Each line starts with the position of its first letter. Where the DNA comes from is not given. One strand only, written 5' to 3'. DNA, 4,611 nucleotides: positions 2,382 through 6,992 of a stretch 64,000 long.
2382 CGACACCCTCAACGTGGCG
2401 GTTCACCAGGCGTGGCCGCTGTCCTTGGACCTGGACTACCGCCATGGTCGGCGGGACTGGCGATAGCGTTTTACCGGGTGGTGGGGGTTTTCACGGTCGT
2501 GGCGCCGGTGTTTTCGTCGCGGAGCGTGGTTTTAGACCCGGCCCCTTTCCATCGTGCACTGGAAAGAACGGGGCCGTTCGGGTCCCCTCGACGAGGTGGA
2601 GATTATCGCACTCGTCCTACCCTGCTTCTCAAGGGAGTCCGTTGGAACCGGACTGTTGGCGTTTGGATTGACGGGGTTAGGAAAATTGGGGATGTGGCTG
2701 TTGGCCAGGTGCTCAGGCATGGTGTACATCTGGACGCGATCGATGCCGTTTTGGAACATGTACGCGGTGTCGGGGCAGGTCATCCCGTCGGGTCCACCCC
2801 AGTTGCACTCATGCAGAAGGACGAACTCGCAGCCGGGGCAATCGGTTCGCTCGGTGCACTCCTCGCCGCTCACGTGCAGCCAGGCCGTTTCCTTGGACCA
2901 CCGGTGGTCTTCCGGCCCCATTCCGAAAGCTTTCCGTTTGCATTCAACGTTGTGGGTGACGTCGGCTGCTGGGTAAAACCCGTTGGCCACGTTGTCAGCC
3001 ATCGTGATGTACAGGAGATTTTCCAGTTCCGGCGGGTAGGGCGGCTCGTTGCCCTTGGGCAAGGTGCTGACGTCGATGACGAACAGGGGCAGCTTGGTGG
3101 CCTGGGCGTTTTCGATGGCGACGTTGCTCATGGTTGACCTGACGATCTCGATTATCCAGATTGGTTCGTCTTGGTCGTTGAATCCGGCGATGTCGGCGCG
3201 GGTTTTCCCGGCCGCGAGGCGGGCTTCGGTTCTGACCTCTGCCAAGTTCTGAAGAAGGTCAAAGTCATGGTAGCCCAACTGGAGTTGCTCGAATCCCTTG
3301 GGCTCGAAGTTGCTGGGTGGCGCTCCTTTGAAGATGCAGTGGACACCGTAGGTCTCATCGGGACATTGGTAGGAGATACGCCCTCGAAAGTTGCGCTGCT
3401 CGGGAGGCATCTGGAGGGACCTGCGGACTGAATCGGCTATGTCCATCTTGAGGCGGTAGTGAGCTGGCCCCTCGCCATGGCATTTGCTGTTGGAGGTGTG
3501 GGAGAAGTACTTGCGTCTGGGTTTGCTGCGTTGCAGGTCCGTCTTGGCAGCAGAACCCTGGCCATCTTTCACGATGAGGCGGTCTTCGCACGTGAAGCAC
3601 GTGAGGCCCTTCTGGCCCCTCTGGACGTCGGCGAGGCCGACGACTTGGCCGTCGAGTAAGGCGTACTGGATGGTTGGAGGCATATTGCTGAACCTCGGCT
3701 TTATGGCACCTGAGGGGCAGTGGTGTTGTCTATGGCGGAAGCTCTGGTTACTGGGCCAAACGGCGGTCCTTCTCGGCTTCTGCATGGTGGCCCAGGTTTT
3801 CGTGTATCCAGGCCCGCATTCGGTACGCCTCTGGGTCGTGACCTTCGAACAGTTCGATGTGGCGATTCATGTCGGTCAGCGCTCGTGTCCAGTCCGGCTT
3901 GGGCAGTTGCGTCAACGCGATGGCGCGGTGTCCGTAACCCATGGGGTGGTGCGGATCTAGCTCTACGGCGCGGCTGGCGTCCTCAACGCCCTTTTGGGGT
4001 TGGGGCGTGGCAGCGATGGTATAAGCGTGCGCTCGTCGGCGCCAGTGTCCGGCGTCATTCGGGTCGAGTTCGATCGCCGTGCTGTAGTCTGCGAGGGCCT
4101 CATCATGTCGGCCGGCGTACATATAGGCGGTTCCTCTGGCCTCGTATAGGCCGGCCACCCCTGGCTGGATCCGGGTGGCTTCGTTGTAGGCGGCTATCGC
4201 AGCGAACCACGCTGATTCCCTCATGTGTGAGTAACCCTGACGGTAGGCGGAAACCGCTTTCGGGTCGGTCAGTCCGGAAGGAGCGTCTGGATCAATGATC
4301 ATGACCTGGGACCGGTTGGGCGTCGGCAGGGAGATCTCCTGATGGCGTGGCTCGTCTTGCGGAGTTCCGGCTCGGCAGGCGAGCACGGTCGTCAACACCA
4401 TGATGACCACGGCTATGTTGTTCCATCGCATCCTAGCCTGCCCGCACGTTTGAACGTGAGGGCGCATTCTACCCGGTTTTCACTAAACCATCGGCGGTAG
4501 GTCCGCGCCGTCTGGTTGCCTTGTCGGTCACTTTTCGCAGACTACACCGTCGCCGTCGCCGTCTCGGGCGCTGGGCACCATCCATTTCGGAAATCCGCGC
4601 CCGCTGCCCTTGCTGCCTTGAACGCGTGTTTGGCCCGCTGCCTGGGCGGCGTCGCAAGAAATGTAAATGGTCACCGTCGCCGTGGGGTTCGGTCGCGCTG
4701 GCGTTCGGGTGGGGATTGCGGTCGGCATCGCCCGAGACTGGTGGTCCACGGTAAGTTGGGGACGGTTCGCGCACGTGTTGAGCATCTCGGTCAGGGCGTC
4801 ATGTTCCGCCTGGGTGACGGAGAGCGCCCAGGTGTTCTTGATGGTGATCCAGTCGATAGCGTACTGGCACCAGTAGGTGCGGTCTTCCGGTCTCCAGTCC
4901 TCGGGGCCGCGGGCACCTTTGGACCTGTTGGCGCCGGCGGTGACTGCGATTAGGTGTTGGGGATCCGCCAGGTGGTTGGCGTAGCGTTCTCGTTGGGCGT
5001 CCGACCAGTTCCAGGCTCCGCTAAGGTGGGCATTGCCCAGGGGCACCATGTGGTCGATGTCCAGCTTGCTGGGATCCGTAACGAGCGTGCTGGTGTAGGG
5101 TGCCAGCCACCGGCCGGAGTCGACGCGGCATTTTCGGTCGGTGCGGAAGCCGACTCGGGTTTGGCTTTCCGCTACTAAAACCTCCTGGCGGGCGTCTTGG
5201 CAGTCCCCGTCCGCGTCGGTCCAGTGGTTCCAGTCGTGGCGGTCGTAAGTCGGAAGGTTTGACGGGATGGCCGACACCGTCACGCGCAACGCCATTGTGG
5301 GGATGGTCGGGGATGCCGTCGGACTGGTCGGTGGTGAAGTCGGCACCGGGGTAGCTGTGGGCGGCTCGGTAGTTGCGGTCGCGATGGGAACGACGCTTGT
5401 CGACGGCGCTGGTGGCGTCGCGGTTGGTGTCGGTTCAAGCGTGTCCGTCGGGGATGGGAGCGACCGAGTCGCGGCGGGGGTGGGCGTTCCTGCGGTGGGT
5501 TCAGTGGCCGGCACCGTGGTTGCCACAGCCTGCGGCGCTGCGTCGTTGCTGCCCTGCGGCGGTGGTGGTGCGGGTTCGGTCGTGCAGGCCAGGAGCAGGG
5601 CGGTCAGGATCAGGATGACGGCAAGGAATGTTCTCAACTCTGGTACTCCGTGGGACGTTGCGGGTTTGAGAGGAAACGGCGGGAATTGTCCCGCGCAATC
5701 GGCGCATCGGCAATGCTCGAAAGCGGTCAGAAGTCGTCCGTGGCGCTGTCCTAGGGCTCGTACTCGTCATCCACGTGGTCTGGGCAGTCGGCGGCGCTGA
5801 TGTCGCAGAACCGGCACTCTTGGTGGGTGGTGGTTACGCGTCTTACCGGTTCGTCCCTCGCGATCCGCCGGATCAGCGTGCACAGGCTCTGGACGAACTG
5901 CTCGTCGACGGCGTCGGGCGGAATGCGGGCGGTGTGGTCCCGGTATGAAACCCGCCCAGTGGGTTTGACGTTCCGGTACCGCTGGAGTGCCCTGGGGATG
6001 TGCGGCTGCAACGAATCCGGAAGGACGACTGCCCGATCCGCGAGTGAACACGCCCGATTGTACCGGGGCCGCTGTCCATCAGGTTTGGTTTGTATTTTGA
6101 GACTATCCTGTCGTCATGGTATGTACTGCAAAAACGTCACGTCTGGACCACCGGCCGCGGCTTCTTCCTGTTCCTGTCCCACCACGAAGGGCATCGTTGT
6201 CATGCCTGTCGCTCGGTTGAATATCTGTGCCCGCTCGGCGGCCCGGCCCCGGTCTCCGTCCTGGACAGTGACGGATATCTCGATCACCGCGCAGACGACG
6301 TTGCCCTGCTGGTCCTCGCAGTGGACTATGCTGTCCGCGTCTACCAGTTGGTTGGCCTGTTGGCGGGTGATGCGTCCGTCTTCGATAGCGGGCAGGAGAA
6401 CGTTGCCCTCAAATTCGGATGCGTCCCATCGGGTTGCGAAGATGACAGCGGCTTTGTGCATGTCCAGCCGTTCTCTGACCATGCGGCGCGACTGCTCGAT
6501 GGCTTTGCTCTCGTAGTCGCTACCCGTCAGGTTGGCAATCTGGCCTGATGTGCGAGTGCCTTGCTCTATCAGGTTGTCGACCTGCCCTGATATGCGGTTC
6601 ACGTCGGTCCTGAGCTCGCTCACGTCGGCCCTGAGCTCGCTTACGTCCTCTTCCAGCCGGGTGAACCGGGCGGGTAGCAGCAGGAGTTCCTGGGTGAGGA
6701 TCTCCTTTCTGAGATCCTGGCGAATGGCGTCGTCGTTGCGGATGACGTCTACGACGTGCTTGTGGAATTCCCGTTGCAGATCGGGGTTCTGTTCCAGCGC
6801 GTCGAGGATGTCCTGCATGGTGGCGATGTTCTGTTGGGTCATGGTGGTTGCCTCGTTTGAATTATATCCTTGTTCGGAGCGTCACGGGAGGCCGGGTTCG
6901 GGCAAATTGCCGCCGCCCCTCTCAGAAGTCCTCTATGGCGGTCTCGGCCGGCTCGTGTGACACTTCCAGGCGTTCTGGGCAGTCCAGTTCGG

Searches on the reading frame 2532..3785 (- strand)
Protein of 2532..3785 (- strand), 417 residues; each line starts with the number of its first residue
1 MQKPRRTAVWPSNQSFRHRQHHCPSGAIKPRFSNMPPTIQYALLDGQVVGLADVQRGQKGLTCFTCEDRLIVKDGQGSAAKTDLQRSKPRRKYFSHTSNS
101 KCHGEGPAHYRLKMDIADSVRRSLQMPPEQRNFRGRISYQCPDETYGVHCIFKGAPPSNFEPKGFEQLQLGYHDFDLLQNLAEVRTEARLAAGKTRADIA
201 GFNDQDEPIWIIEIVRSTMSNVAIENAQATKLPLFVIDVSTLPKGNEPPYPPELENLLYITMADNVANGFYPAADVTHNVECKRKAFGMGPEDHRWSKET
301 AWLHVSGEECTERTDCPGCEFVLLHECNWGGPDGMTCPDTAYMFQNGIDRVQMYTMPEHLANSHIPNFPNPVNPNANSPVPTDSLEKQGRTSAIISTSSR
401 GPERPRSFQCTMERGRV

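Call 12: search_protein_families(library=pfam, proteins=[window:2532-3785:-], max_evalue=0.01)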
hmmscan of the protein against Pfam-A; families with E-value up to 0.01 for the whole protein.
window:2532-3785:- (417 aa): 0 families

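Call 33: search_protein_families(library=phrogs, proteins=[window:2532-3785:-], max_evalue=0.01)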
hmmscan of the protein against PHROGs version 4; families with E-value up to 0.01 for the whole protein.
window:2532-3785:- (417 aa): 0 families

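Call 71: find_encoding_contigs(protein=window:2532-3785:-, flank=10000, max_places=5)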
Protein window:2532-3785:- (417 aa): no gene with exactly this product is on record in the collection.

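Call 84: search_solved_structures(query=window:2532-3785:-, max_evalue=1)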
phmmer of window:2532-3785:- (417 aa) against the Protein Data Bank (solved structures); distinct sequences matched with E-value up to 1: 1.
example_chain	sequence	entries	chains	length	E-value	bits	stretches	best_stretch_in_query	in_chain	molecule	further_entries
3osy_A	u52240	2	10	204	0.74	11.8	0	18-82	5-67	3C protease | 3C protein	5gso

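Call 85: search_protein_families(library=ncbifam, proteins=[window:2532-3785:-], max_evalue=0.01)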
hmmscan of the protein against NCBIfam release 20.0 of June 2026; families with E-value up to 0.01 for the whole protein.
window:2532-3785:- (417 aa): 0 families

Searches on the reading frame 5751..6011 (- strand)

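Call 54: search_protein_families(library=pfam, proteins=[window:5751-6011:-], max_evalue=0.1)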
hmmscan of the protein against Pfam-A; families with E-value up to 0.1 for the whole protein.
window:5751-6011:- (86 aa): 1 family
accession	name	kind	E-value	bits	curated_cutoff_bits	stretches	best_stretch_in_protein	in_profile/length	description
PF25535.1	DUF7919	-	0.017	15.8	27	1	25-73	28-70/126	Domain of unknown function (DUF7919)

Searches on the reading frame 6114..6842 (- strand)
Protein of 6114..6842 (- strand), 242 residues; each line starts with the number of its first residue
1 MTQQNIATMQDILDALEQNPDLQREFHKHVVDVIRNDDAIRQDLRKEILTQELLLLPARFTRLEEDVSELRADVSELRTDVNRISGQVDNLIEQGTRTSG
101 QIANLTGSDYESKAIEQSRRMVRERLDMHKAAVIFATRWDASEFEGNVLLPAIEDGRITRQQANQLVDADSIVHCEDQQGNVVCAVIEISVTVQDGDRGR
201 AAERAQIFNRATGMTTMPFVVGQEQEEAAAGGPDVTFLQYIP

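Call 12: search_protein_families(library=pfam, proteins=[window:6114-6842:-], max_evalue=0.01)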
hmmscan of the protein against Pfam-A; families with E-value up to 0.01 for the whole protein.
window:6114-6842:- (242 aa): 2 families
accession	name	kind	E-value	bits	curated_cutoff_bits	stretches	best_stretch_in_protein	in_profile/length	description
PF02403.27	Seryl_tRNA_N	-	0.00085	20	28.2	1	52-127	23-98/108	Seryl-tRNA synthetase N-terminal domain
PF25450.1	Rab11-FIP3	-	0.0011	19.8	31.9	1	50-104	53-107/125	Rab11-FIP3-like domain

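Call 33: search_protein_families(library=phrogs, proteins=[window:6114-6842:-], max_evalue=0.01)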
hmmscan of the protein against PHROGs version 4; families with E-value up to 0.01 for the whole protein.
window:6114-6842:- (242 aa): 3 families
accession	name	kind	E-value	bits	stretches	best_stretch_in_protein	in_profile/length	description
phrog_3556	-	unknown function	0.0013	18.9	1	56-88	172-204/276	-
phrog_2658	-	other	0.0056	17.9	0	53-105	68-120/126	hol-like chemotaxis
phrog_937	-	other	0.0094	17.3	0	58-112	29-84/115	hemolysin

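Call 85: search_protein_families(library=ncbifam, proteins=[window:6114-6842:-], max_evalue=0.01)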
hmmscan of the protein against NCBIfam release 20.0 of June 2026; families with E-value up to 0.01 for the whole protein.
window:6114-6842:- (242 aa): 3 families
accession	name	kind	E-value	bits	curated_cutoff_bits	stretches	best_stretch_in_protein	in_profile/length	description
NF045487.1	ASRP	equivalog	0.0022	16.7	300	1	3-122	169-286/593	archaea-specific SMC-related protein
TIGR04211.1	SH3_and_anchor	equivalog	0.0026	17.4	65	1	50-132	65-147/198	TIGR04211 family SH3 domain-containing protein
NF006545.0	PRK09039.1-4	equivalog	0.01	15.5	372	0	58-114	74-130/342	peptidoglycan -binding protein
